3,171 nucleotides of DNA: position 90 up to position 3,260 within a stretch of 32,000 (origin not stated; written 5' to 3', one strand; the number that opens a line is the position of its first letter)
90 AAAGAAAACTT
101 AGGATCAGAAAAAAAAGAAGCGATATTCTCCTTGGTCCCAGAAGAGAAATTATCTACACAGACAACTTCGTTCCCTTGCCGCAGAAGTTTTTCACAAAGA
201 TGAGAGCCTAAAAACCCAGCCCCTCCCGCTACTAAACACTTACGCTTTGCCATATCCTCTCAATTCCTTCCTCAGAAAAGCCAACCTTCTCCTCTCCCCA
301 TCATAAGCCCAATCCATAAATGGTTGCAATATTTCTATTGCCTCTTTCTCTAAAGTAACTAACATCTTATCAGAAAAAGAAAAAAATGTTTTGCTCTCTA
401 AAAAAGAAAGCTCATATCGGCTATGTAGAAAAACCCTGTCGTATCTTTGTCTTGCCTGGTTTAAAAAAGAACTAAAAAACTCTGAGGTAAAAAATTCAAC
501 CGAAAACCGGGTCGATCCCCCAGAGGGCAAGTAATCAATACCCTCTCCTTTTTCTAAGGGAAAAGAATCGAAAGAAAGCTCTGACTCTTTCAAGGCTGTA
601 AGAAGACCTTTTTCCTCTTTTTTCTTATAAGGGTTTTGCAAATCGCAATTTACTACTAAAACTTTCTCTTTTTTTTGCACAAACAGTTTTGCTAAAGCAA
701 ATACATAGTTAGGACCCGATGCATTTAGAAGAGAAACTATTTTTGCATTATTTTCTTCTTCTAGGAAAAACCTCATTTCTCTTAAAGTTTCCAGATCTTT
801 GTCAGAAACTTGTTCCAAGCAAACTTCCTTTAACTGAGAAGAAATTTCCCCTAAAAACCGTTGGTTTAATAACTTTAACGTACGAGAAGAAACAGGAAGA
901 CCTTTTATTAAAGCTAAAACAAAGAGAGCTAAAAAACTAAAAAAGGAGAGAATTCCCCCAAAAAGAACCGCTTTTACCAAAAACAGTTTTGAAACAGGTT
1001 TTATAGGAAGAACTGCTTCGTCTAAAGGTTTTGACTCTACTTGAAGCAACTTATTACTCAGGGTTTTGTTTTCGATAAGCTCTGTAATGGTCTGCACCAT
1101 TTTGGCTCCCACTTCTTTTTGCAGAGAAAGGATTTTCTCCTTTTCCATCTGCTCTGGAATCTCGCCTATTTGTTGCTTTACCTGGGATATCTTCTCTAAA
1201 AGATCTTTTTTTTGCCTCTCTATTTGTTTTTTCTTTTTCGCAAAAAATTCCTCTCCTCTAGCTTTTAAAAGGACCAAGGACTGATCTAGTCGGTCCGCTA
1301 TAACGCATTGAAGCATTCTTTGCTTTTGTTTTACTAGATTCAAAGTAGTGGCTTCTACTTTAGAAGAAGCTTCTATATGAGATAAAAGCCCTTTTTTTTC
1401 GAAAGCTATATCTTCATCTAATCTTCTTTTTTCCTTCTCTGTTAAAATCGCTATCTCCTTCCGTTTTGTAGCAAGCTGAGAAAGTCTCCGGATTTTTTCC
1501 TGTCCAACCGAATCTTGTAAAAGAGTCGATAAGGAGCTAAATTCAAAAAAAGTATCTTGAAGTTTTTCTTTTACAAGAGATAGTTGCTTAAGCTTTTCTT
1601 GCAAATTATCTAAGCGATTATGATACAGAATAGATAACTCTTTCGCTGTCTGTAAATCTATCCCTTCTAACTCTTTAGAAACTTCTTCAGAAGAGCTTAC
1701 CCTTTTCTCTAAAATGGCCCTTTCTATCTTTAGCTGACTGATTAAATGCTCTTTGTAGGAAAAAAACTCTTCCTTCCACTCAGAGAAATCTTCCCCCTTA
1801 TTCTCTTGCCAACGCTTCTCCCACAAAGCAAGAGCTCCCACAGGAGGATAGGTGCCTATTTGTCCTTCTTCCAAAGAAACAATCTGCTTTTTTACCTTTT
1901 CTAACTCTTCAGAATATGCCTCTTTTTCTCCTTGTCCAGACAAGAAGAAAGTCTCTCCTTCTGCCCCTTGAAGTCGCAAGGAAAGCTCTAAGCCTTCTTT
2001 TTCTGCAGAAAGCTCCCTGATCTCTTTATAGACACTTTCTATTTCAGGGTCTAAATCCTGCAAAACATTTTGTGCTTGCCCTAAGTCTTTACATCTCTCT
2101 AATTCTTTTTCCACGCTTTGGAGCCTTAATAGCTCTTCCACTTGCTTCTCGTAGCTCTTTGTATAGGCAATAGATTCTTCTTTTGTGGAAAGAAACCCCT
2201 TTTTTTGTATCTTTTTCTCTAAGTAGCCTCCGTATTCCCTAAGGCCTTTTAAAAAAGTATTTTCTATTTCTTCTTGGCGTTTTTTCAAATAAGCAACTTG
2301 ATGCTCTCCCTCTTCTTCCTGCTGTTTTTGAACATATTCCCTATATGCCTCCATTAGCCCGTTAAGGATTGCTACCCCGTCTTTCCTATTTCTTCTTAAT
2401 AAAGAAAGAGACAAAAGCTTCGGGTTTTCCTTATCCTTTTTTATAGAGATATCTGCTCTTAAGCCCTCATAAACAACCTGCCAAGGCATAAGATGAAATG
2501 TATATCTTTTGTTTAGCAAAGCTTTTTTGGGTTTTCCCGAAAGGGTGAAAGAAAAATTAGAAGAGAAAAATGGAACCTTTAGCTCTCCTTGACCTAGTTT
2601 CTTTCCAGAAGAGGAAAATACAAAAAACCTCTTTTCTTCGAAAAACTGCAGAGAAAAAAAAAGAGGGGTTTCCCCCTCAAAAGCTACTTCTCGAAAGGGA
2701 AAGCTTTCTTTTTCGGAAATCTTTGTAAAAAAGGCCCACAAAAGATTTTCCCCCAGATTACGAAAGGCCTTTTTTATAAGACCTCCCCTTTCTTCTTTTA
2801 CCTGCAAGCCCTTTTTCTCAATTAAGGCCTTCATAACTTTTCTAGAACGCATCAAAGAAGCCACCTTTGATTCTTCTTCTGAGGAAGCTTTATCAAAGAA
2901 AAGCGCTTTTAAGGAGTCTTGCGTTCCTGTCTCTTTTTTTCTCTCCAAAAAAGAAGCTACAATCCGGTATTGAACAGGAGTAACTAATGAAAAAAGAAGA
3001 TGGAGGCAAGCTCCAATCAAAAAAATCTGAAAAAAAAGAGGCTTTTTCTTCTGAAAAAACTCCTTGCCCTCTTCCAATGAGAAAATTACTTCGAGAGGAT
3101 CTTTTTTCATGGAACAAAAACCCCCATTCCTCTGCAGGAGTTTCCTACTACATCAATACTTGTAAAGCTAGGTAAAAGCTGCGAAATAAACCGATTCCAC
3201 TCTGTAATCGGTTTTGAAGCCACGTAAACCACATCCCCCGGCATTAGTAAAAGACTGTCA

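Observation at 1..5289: Wza / Wzc-like / UDP-glucuronate-modifying polysaccharide export locus in a chlamydia-like genome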

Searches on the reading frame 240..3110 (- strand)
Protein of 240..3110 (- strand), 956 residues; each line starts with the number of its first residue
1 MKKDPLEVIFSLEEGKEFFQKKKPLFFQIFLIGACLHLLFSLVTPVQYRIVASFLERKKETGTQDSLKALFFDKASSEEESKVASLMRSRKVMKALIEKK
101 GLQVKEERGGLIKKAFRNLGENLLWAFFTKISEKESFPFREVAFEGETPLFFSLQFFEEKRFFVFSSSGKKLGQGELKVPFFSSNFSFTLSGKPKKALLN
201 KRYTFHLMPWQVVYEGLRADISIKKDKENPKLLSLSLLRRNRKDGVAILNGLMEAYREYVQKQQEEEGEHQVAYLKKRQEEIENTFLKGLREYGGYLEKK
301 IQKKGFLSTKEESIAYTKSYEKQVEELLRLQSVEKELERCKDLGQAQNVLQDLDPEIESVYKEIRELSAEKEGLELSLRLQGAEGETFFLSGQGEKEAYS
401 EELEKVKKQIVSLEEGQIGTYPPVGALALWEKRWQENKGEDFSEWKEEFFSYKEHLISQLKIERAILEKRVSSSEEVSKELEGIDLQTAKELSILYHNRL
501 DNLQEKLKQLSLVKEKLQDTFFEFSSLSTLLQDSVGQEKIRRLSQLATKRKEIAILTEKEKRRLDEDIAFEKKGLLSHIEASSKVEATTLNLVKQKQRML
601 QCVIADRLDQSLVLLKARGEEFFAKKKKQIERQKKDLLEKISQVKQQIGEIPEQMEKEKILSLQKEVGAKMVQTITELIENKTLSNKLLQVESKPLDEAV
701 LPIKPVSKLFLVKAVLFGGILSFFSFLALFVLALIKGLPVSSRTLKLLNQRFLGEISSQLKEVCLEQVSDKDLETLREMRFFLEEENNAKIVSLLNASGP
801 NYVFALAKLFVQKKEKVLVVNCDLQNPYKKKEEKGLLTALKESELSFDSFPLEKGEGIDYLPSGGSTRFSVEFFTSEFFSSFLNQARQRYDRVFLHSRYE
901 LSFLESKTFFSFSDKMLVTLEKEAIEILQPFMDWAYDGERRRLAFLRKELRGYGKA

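Call 4: search_protein_families(library=pfam, proteins=[window:240-3110:-], max_evalue=0.1)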
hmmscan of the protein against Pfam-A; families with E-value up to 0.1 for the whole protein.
window:240-3110:- (956 aa): 0 families
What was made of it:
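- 240..3110 (-): Wzc-like PCP-2 with a fused BY pseudokinase, 956 aa. No Pfam hit (call 4).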

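Call 6: search_protein_families(library=ncbifam, proteins=[window:240-3110:-], max_evalue=0.1)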
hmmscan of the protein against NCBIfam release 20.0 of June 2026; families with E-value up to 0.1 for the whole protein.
window:240-3110:- (956 aa): 3 families
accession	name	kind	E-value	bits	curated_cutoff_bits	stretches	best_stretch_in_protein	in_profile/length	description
TIGR03018.1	pepcterm_TyrKin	hypoth_equivalog_domain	8.6e-06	25.2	230.65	1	806-921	56-180/207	XrtA-associated tyrosine autokinase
TIGR03029.1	EpsG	equivalog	0.013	14.7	313.8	1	771-908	88-231/274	chain length determinant protein tyrosine kinase EpsG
NF006392.0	PRK08641.1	equivalog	0.098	11.2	855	0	621-691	408-479/593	succinate dehydrogenase flavoprotein subunit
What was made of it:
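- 243..884 (-): Cytoplasmic BY-kinase-fold domain without catalytic motifs (pseudokinase). TIGR03018 E 8.6e-6, far below its cut-off (call 6).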

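Call 7: find_homologous_proteins(query=window:240-3110:-, max_evalue=0.001)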
Query window:240-3110:- (956 aa): 2 proteins with E <= 0.001 among 8000 candidates.
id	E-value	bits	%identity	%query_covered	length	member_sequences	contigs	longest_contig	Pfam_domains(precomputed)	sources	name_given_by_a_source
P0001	0.0e+0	2023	100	100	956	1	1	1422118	-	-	-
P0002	3.2e-288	977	53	100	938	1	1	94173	PF13614.13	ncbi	-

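Call 10: find_encoding_contigs(protein=P0002, flank=10000, max_places=4)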
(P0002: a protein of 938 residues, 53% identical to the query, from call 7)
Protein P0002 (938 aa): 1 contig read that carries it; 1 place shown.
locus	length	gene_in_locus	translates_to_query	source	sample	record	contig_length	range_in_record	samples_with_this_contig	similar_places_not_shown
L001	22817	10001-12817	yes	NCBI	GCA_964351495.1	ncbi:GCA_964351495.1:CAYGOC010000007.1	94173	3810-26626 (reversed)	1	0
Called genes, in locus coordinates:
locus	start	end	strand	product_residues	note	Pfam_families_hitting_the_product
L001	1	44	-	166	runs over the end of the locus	PF02075:RuvC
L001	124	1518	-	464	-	-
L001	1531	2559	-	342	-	-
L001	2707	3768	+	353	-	PF01075:Glyco_transf_9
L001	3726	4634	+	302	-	-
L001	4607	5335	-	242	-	-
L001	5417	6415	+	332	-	PF01210:NAD_Gly3P_dh_N, PF03807:F420_oxidored (weak), PF07479:NAD_Gly3P_dh_C, PF20618:GPD_NAD_C_bact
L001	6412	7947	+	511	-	PF03853:YjeF_N, PF01256:Carb_kinase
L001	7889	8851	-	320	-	PF01073:3Beta_HSD, PF01370:Epimerase, PF02719:Polysacc_synt_2 (weak), PF04321:RmlD_sub_bind, PF16363:GDP_Man_Dehyd, PF07993:NAD_binding_4 (weak)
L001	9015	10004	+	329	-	PF02563:Poly_export, PF22461:SLBB_2, PF18412:Wza_C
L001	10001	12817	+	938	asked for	PF13614:AAA_31 (faint)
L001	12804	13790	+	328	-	PF01073:3Beta_HSD, PF01370:Epimerase, PF02719:Polysacc_synt_2 (faint), PF04321:RmlD_sub_bind, PF16363:GDP_Man_Dehyd, PF07993:NAD_binding_4 (weak)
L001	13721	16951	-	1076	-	PF03717:PBP_dimer, PF00905:Transpeptidase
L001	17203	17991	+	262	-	PF00318:Ribosomal_S2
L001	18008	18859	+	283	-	PF00889:EF_TS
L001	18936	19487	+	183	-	PF01765:RRF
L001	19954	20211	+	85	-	-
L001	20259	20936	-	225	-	PF01128:IspD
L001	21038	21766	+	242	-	-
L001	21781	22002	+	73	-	-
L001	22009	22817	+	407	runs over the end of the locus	PF01029:NusB, PF01189:Methyltr_RsmB-F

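Call 11: find_encoding_contigs(protein=window:240-3110:-, flank=10000, max_places=3)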
Protein window:240-3110:- (956 aa): no gene with exactly this product is on record in the collection.
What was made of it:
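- The rest of the 1.42-Mb genome could not be read (call 11), so the presence of the missing pathway genes is an assumption.
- Tried and rejected: Looking up the window's own contig to read the left flank gave no record (call 11).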

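Call 22: search_solved_structures(query=window:240-3110:-, max_evalue=10, show_alignments=2)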
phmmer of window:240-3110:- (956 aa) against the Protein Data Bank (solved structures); distinct sequences matched with E-value up to 10: 1.
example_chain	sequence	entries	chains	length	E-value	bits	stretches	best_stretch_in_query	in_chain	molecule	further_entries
6u1q_A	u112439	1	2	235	0.0086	17.7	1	793-921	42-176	VpsO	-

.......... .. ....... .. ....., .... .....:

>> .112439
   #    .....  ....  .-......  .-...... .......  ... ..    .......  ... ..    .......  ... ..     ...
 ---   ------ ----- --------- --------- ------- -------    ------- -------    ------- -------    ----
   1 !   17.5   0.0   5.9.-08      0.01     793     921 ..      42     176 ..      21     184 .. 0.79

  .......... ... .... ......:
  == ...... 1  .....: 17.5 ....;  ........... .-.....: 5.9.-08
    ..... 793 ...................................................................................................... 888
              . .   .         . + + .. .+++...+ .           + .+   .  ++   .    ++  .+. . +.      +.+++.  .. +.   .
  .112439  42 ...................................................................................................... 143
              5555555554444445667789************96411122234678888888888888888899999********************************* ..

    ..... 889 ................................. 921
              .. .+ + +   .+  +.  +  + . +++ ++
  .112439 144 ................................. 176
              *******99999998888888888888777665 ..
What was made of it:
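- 243..884 (-): VpsO E 0.009 (call 22).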

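Call 25: search_protein_representatives(protein=window:240-3110:-)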
Query: 956 residues. Proteins with E-value up to 0.001 (for the whole library): 868; up to 1e-10: 729; up to 1e-30: 526. The best 150 are listed.
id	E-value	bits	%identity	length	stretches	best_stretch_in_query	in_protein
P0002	1.0e-288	977.0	54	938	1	1-956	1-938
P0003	1.0e-177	609.7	37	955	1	1-947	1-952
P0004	9.1e-170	583.4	38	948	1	1-949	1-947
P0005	6.1e-124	431.8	30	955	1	9-948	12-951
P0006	8.0e-122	424.8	30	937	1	4-947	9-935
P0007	3.9e-121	422.5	32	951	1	7-947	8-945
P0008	1.4e-120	420.7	29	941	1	10-950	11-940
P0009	3.3e-118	412.9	31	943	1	4-946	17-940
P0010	8.1e-117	408.3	32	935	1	8-947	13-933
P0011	5.4e-114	398.9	32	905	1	5-946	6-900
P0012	7.3e-114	398.5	30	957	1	3-947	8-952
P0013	2.2e-112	393.6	33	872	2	473-947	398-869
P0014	1.4e-111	391.0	33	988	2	410-934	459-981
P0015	2.0e-111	390.4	30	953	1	17-952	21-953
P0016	1.6e-110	387.4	30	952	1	9-948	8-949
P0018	4.2e-110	386.1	30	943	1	7-933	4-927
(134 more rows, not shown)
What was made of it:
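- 240..3110 (-): Family of 868 clusters (call 25).
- Tried and rejected: The exhaustive HMMER search found 868 (call 25).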

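Call 29: search_solved_structures(query=A1, max_evalue=1, show_alignments=3)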
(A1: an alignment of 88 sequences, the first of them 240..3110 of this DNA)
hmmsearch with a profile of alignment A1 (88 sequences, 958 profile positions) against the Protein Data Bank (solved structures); distinct sequences matched with E-value up to 1: 31.
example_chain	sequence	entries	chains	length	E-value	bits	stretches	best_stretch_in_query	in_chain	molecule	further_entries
7ni2_A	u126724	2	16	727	1.1e-35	126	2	22-369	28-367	Tyrosine-protein kinase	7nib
9i2q_D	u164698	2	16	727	1.1e-35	126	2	22-369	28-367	Putative transmembrane protein Wzc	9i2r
9exo_H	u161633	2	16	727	1.1e-35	126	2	22-369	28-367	Putative transmembrane protein Wzc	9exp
9exq_D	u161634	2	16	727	1.1e-35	126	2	22-369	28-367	Putative transmembrane protein Wzc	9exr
7nhr_A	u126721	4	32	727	1.1e-35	126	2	22-369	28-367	Putative transmembrane protein Wzc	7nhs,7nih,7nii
9xgv_A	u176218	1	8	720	3.7e-32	114.3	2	22-346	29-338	Tyrosine-protein kinase wzc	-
9r62_I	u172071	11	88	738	5.4e-32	113.7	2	22-288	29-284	Tyrosine-protein kinase wzc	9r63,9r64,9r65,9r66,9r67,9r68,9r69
26gs_A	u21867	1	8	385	2e-15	58.9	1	38-376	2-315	Tyrosine-protein kinase wzc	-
3cio_A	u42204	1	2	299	2.1e-11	45.6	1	780-903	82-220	Tyrosine-protein kinase etk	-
3la6_A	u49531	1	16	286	4.2e-10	41.3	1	783-902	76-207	Tyrosine-protein kinase wzc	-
6z0p_A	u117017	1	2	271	5.3e-10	41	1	776-904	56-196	BceF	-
6u1q_A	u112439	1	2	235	7.6e-10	40.4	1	802-930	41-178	VpsO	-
4jlv_A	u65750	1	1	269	5.4e-09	37.6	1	776-932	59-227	C-terminal fragment of Membrane protein CapA1, Putative uncharacterized protein capB1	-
4jmp_A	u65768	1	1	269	1.2e-05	26.5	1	776-931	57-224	C-terminal fragment of CapA, Protein tyrosine kinase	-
3bfv_A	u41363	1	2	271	1.7e-05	26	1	779-931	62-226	Membrane protein CapA1, Protein tyrosine kinase,Protein tyrosine kinase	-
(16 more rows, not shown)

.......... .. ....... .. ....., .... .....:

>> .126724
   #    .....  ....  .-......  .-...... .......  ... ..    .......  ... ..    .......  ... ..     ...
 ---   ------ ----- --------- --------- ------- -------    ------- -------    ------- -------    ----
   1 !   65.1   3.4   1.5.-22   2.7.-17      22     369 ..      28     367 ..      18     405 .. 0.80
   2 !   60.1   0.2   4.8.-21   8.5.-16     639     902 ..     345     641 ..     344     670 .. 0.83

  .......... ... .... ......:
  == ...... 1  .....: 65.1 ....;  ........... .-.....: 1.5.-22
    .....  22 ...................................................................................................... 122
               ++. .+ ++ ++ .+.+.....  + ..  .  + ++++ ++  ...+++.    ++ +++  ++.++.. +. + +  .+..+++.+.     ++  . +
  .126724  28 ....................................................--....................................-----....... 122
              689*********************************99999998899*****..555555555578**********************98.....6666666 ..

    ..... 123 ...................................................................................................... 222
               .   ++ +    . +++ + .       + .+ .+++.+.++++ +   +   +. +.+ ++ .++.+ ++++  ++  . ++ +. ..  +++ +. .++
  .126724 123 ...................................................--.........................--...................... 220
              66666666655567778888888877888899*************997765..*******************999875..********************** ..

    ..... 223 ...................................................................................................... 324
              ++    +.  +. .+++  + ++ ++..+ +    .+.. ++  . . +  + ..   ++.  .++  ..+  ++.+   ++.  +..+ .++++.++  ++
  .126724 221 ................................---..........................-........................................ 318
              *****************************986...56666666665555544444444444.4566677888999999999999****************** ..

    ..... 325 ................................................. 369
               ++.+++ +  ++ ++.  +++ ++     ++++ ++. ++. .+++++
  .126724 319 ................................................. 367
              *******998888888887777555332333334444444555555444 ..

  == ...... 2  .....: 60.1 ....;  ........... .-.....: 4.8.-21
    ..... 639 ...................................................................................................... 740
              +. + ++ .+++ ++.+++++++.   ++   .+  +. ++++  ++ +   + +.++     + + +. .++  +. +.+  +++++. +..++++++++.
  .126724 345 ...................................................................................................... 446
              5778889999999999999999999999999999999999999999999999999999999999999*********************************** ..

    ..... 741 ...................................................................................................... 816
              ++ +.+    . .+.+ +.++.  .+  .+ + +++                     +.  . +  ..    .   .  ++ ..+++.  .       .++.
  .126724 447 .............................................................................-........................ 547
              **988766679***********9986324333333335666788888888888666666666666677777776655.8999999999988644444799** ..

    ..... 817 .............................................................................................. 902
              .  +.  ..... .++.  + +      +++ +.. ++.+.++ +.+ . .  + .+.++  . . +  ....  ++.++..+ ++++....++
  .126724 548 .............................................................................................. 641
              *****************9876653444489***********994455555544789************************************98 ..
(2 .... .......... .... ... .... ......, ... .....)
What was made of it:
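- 240..3110 (-): Family profile against E. coli Wzc E 1.1e-35 (call 29).
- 1191..1970 (-): Family-specific periplasmic helical insertion (about residues 381-640). The profile alignment to Wzc breaks between profile positions 369 and 639 (call 29).
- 885..989 (-): TM2 (residues 708-742), preceded by the PCP proline motif (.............). Aligns with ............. plus TM2 of Wzc (call 29).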

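Call 34: find_related_loci(query=A3, collection=genome_contigs, flank=10000)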
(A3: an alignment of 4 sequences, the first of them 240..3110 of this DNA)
Query A3 (956 aa) in genome_contigs; peptide patterns used: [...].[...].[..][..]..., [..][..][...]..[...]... (x = any residue, [..] = any of these).
56 stretches matched a pattern; 2 encode a relative of the query (tblastn E <= 1e-3); 2 distinct loci.
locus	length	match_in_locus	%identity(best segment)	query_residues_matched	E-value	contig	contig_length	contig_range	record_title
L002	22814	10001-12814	53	1-956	0e+0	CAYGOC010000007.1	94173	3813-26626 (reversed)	MAG TPA_asm: uncultured bacterium isolate ERP117304_co1_108 genome assembly, contig: NODE_305_length_94173_cov_17.181017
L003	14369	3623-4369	25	680-914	2e-10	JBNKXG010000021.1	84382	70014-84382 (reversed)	MAG: Opitutaceae bacterium isolate D2.bin.11.permissive NODE_21_length_84382_cov_17.264302, whole genome shotgun sequenc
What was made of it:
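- Tried and rejected: With A3 it found only the already known MAG and an Opitutaceae Wzc (call 34), so no species-level phylogenetic profile could be built.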
